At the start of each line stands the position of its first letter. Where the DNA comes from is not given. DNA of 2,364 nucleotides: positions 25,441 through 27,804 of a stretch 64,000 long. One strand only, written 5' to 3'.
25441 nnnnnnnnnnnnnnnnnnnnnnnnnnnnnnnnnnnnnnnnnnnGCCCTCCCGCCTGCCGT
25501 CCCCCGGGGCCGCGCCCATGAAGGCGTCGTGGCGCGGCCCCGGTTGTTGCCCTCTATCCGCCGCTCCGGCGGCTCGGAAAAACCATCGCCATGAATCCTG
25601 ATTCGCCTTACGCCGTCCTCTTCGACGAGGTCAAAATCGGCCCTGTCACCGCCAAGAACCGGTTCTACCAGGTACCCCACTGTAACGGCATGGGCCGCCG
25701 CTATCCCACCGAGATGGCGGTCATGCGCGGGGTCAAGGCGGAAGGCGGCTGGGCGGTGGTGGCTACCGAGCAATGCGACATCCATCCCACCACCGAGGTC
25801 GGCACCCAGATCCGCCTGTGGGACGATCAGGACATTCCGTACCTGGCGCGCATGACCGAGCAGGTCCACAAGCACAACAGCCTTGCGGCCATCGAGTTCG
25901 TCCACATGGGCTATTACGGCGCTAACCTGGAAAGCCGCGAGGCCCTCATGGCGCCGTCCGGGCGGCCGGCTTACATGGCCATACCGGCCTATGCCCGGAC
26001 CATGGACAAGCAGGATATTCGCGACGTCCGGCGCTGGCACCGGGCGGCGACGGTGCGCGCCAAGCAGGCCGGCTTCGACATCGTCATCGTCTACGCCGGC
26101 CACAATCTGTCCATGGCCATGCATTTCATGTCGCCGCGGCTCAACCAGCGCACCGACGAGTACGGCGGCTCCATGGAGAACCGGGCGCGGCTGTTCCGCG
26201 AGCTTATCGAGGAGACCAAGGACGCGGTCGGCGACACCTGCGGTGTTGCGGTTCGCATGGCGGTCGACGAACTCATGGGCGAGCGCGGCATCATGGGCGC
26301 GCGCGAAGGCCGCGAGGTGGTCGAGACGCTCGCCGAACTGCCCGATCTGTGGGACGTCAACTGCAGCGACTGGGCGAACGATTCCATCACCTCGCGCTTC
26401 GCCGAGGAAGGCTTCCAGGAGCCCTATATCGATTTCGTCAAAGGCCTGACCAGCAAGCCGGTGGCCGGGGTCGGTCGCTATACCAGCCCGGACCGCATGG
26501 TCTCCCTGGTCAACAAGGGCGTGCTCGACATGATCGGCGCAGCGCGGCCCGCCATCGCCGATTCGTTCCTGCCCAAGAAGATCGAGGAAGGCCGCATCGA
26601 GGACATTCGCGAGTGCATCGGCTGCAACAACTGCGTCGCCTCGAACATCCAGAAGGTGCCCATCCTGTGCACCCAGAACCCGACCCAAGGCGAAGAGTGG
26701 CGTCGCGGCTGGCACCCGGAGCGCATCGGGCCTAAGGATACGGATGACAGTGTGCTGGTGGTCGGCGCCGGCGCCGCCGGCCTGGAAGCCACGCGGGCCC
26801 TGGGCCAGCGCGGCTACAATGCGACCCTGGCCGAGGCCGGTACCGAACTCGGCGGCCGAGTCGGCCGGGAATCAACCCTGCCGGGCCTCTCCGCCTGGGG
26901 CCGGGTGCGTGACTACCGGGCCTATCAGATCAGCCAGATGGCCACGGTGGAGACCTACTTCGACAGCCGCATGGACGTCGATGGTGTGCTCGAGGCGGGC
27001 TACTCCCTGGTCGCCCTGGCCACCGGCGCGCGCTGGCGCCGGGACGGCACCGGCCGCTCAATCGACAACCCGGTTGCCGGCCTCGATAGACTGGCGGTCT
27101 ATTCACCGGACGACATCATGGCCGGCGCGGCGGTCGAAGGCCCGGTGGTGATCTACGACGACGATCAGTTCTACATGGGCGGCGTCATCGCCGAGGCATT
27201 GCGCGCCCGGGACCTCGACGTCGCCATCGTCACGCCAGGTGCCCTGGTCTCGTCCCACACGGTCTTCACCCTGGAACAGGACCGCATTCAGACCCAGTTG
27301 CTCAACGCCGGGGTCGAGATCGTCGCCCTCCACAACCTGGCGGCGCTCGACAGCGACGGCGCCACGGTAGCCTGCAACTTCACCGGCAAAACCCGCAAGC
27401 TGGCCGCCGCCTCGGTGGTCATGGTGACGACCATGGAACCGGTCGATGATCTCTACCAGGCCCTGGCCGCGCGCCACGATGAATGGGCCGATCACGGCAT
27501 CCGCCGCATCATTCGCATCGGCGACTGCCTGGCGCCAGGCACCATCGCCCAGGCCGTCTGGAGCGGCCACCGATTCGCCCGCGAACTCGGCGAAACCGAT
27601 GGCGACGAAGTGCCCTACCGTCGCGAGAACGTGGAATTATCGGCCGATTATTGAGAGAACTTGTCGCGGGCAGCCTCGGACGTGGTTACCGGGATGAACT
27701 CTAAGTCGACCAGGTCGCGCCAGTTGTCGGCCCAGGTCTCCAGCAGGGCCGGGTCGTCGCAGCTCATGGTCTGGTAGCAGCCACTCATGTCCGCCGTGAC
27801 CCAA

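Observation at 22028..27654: Compact five-gene module coupling a BKACE beta-keto-acid cleavage enzyme with a trimethylamine-dehydrogenase-family flavoprotein, an MBL-fold hydrolase and a Hyi/beta-hydroxyacid-dehydrogenase pair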

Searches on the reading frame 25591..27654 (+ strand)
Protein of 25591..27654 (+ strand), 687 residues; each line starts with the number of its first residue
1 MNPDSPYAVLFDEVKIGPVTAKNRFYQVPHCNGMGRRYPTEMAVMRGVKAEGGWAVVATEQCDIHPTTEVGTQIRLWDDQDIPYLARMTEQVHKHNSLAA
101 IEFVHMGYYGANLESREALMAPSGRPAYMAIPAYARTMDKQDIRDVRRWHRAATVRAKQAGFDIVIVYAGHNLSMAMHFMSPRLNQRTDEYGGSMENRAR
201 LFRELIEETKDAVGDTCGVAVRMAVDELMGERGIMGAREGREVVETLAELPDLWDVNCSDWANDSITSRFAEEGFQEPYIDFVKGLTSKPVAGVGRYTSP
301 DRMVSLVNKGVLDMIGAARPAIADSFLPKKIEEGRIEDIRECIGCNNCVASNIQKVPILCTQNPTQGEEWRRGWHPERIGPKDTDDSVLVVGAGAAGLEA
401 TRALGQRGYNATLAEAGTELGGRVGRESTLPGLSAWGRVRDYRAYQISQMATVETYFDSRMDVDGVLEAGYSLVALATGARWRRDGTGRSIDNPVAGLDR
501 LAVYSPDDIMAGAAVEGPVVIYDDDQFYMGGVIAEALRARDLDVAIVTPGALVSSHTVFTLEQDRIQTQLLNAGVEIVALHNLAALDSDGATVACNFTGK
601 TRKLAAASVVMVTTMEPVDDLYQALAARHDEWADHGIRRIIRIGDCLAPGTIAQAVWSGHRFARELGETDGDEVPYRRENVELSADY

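Call 5: search_protein_families(library=pfam, proteins=[window:25591-27654:+])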
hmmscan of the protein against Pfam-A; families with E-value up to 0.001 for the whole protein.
window:25591-27654:+ (687 aa): 4 families
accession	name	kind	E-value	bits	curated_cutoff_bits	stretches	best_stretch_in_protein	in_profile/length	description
PF00724.26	Oxidored_FMN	-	4.1e-63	214.2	27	1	10-336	2-340/342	NADH:flavin oxidoreductase / NADH oxidase family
PF07992.20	Pyr_redox_2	-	4.7e-08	33.2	26.1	1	387-421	2-178/291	Pyridine nucleotide-disulphide oxidoreductase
PF13450.12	NAD_binding_8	-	1.9e-06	28.5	21.9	1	390-432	1-42/68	NAD(P)-binding Rossmann-like domain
PF22620.2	OYE-like_second_a-b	-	0.00022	21.7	25.5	0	505-581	2-78/128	OYE-like second alpha/beta domain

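Call 6: search_protein_families(library=ncbifam, proteins=[window:25591-27654:+])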
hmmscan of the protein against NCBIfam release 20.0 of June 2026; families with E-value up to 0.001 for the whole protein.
window:25591-27654:+ (687 aa): 15 families
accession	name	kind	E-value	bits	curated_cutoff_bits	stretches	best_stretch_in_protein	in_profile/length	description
TIGR03997.1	mycofact_OYE_2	equivalog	1.2e-99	334.5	793.15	1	10-666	2-645/645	mycofactocin system FadH/OYE family oxidoreductase 2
NF045599.1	bili_reduct_long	exception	1.6e-64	218.3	750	1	10-665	1-640/641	bilirubin reductase, long form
NF041087.1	bile_acid_BaiCD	equivalog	2.6e-57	194.3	825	1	7-665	1-641/642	bile acid Fe-S flavoenzyme BaiCD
TIGR03996.1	mycofact_OYE_1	hypoth_equivalog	2.3e-45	155.3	627.9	1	33-661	27-631/633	mycofactocin system FadH/OYE family oxidoreductase 1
NF045592.1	bili_reduct_N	equivalog_domain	2.5e-43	148.6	425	1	10-360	2-360/363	bilirubin reductase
NF010047.0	PRK13523.1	equivalog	2.8e-30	105.5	431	1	9-334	4-323/339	NADPH dehydrogenase NamA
NF006101.0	PRK08255.1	equivalog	2.9e-26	91.8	1078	1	9-325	398-724/768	bifunctional salicylyl-CoA 5-hydroxylase/oxidoreductase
NF007899.0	PRK10605.1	subfamily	1.1e-18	67.7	403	1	10-331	6-337/365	N-ethylmaleimide reductase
NF009410.0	PRK12771.1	subfamily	3.6e-06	25.8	516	1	372-424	126-177/566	NAD(P)-binding protein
TIGR03467.1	HpnE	equivalog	5.1e-06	26.1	283.05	1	388-424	1-37/430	hydroxysqualene dehydroxylase HpnE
TIGR01372.1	soxA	subfamily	1.5e-05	23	1164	1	387-538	170-311/996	sarcosine oxidase subunit alpha family protein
NF002480.1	PRK01747.1-1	equivalog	0.00019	20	540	1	369-419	233-282/645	bifunctional tRNA (5-methylaminomethyl-2-thiouridine)(34)-methyltransferase MnmC2/FAD-dependent 5-carboxymethylaminomethyl-2-thiouridine(34)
TIGR01317.1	GOGAT_sm_gam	subfamily_domain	0.00023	20.1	447.7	1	368-485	126-243/485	glutamate synthase small subunit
NF005560.0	PRK07233.1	equivalog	0.00024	20.1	252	1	388-423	3-38/435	hypothetical protein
NF005547.0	PRK07208.1-3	equivalog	0.00099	17.9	380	0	385-423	4-42/465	hypothetical protein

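Call 8: search_solved_structures(query=window:25591-27654:+, max_evalue=1e-10)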
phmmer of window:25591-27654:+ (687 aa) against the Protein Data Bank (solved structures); distinct sequences matched with E-value up to 1e-10: 72 (the best 60 are shown).
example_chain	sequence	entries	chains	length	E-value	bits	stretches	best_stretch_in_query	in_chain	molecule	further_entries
6de6_A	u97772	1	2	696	5.7e-222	741.8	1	4-683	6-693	Histamine dehydrogenase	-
3k30_A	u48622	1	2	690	4.3e-218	729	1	5-683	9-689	Histamine dehydrogenase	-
6l6j_A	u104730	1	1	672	1.3e-197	661.3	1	4-666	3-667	Oxidored_FMN domain-containing protein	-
1djn_A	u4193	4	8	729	5e-157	527.2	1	5-681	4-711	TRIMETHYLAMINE DEHYDROGENASE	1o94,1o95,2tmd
1djq_A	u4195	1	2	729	1e-155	522.9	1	5-681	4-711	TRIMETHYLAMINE DEHYDROGENASE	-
6qkg_A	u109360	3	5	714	6.2e-40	140.3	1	12-663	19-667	NCR A | NCR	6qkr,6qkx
1ps9_A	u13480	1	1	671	4.7e-34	120.8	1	7-443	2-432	2,4-dienoyl-CoA reductase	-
1z41_A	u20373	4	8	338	6.6e-25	90.6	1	10-328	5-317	Probable NADH-dependent flavin oxidoreductase yqjM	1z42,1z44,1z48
7o0t_A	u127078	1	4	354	3.6e-22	81.6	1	10-330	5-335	NADH:flavin oxidoreductase/NADH oxidase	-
3krz_A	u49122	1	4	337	2e-21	79.1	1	9-322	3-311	NADH:flavin oxidoreductase/NADH oxidase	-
3kru_A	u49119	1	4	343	2.1e-21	79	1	9-322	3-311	NADH:flavin oxidoreductase/NADH oxidase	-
3gr7_A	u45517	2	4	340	3.9e-20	74.8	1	9-328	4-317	NADPH dehydrogenase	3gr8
8uaj_A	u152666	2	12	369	4.2e-20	74.7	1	5-330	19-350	NADPH dehydrogenase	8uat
8s4p_A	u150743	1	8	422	6.6e-20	74.1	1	10-326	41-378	NADH:flavin oxidoreductase/NADH oxidase N-terminal domain-containing protein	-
7qfx_B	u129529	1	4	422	7.4e-20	73.9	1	9-297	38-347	NADH-dependent flavin oxidoreductase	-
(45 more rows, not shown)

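Call 10: search_solved_structures(query=window:25591-27654:+, max_evalue=1e-100, show_alignments=4)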
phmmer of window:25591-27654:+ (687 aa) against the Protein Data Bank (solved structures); distinct sequences matched with E-value up to 1e-100: 5.
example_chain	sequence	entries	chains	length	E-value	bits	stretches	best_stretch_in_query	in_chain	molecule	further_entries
6de6_A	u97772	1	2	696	5.7e-222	741.8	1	4-683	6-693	Histamine dehydrogenase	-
3k30_A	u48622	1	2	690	4.3e-218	729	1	5-683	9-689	Histamine dehydrogenase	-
6l6j_A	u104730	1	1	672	1.3e-197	661.3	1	4-666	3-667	Oxidored_FMN domain-containing protein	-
1djn_A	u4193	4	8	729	5e-157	527.2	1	5-681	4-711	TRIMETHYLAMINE DEHYDROGENASE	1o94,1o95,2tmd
1djq_A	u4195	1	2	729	1e-155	522.9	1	5-681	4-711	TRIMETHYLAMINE DEHYDROGENASE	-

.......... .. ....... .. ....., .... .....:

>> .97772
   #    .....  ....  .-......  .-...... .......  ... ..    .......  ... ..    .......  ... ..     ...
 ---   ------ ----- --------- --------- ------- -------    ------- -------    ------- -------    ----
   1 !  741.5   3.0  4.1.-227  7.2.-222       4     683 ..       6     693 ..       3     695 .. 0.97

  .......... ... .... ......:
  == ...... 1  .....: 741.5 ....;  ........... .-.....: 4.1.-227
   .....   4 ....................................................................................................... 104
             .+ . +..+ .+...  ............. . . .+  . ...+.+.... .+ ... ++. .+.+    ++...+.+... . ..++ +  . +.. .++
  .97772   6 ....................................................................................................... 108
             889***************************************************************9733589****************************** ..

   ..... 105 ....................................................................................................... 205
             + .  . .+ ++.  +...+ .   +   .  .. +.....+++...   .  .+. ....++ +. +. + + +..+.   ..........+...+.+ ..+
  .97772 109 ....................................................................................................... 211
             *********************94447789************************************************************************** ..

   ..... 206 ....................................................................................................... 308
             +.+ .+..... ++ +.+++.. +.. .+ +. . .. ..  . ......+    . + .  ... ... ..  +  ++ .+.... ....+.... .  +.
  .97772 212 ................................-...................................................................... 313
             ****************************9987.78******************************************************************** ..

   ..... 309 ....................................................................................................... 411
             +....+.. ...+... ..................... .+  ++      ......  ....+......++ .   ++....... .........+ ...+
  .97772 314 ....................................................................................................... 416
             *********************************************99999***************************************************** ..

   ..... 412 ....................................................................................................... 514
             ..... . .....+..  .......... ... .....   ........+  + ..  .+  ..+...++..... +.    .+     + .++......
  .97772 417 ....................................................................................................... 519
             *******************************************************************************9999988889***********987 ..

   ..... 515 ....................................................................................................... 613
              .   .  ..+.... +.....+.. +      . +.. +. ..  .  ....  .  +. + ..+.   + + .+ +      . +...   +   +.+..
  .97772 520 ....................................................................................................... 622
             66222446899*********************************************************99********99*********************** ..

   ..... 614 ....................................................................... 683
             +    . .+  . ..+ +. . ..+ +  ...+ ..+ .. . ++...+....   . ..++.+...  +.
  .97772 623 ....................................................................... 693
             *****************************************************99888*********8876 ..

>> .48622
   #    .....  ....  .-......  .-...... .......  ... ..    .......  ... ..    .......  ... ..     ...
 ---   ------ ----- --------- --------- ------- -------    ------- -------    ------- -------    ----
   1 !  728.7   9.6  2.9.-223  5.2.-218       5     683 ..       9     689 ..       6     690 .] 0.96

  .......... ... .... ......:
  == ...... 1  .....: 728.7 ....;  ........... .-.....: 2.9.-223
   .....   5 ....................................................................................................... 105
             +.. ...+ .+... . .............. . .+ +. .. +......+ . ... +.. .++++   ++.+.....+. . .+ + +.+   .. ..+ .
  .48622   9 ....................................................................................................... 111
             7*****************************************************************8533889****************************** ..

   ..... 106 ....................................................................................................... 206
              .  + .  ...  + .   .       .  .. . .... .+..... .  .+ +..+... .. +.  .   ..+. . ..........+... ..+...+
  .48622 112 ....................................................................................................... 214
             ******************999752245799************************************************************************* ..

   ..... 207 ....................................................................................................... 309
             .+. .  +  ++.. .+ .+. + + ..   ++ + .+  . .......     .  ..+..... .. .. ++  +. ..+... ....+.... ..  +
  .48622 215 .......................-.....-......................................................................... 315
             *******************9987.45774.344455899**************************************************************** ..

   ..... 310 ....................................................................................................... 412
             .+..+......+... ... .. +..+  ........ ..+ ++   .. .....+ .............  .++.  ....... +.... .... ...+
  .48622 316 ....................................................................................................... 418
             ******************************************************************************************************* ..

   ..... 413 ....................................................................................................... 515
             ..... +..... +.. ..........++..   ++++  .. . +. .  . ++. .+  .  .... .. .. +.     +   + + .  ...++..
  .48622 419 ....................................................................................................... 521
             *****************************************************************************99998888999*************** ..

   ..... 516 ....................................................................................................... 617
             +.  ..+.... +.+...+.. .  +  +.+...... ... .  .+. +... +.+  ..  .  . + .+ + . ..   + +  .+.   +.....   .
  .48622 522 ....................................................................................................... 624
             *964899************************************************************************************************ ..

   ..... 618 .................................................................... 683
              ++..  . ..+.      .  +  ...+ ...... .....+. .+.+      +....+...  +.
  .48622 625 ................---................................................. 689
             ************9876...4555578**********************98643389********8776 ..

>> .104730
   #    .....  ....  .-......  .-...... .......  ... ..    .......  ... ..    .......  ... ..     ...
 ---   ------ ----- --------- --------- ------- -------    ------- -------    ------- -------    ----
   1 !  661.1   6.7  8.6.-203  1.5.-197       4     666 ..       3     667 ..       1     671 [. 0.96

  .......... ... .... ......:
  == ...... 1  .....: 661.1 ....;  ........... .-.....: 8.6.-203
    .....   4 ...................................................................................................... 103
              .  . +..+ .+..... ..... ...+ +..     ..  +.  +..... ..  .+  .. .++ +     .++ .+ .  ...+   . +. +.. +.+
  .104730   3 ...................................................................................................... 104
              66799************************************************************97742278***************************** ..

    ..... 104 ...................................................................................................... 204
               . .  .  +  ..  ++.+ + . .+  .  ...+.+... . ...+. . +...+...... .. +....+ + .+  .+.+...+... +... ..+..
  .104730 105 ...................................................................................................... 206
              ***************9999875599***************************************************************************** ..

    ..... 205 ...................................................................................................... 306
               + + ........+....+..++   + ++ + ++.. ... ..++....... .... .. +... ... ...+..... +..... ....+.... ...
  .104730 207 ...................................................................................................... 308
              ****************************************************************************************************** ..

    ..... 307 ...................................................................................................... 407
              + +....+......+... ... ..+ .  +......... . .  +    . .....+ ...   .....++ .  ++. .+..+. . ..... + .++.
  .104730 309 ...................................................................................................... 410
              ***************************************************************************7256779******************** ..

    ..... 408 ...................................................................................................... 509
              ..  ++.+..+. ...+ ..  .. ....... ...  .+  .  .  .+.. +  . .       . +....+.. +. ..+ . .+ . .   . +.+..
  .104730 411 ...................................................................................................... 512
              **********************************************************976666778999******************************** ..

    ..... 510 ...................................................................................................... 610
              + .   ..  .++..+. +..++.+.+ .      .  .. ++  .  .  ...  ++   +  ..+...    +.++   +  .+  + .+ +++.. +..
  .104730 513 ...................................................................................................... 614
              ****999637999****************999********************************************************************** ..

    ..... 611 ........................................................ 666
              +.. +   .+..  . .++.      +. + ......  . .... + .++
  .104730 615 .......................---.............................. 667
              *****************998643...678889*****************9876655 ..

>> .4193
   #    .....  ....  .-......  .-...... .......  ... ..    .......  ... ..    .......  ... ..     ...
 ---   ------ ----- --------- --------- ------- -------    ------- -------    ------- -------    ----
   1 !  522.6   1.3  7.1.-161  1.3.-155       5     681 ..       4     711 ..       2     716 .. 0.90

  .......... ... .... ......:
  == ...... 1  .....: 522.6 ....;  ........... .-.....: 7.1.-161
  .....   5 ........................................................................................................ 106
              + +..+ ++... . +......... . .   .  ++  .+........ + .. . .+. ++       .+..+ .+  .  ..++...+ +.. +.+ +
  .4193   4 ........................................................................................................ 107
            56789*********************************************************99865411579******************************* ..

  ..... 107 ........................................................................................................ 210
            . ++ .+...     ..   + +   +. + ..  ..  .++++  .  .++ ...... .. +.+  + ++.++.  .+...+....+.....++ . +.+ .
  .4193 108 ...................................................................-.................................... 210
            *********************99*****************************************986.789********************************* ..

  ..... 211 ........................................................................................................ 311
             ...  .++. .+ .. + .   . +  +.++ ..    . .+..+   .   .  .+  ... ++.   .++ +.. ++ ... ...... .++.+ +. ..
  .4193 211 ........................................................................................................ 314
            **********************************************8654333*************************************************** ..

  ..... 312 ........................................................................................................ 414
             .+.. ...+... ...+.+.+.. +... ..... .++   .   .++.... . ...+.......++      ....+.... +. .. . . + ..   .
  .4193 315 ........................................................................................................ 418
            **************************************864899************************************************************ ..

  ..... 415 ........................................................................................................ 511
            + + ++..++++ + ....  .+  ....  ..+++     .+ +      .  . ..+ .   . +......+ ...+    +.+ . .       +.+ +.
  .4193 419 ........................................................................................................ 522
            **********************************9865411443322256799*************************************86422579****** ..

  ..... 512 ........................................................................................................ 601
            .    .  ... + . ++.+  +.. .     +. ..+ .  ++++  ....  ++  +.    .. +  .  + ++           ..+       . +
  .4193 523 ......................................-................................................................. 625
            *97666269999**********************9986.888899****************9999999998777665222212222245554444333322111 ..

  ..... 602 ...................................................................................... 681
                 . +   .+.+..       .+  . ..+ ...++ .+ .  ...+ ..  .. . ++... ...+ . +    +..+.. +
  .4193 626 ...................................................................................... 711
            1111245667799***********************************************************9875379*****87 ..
